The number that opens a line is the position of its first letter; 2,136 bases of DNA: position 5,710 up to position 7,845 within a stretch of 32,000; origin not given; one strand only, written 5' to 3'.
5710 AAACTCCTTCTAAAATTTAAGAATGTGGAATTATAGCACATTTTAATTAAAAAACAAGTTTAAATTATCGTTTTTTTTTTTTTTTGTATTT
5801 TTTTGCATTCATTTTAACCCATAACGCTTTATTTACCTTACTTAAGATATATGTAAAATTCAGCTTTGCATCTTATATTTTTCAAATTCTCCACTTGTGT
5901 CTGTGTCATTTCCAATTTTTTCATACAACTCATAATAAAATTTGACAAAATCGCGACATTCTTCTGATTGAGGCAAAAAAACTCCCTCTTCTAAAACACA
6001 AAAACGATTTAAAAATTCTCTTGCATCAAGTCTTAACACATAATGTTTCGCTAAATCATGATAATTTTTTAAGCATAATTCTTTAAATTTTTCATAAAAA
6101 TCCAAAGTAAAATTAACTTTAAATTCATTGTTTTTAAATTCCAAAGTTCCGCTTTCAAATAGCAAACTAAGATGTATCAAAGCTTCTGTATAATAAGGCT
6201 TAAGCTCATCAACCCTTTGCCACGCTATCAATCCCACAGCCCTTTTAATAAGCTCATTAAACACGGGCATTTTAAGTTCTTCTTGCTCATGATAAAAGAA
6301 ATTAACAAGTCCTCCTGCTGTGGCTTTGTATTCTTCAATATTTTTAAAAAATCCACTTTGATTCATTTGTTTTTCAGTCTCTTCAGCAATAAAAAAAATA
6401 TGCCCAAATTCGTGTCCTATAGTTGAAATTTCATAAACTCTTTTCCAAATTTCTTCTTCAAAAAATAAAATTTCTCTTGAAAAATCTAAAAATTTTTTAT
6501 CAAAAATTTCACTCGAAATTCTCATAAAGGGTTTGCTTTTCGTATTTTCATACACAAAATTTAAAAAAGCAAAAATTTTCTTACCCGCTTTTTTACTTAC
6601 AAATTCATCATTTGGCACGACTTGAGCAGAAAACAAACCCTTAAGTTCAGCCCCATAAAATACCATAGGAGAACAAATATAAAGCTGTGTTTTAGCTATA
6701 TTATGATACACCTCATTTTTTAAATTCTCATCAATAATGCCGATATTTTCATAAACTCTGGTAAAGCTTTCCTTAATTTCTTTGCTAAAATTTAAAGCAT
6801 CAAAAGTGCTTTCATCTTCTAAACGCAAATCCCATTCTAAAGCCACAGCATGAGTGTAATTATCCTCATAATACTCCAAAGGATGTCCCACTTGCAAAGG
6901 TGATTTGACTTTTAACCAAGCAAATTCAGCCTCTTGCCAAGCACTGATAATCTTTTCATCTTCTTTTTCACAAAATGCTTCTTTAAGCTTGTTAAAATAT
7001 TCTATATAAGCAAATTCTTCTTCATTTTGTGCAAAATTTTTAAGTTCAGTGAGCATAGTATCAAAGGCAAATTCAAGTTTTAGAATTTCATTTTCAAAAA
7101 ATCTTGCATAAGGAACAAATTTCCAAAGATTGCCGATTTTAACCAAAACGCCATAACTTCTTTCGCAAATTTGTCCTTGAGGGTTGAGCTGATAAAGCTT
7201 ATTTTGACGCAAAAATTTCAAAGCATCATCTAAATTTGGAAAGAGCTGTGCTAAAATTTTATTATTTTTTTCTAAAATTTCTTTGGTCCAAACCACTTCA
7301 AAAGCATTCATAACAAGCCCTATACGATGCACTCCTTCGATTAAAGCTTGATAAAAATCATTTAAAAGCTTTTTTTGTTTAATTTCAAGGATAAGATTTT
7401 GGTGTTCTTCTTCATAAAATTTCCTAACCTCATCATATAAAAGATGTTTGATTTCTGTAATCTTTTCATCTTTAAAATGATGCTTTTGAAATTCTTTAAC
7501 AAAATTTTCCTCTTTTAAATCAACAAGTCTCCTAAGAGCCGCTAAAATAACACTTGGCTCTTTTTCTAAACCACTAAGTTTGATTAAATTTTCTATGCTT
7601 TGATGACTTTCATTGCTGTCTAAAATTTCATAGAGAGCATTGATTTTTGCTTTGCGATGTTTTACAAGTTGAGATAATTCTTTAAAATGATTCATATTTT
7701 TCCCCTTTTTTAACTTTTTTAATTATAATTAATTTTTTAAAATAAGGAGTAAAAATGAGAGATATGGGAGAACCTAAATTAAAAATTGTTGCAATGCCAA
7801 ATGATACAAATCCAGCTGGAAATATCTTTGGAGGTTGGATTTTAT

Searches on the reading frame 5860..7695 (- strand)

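Call 84: search_protein_families(library=pfam, proteins=[window:5860-7695:-], max_evalue=0.001)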
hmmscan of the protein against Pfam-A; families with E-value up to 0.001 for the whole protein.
window:5860-7695:- (611 aa): 2 families
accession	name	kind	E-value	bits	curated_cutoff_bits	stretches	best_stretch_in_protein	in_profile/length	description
PF25448.1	DUF7897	-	3.8e-264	878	27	1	1-599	1-595/595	Domain of unknown function (DUF7897)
PF13079.11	DUF3916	-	4.6e-05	23.7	22.3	1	469-558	36-124/151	Protein of unknown function (DUF3916)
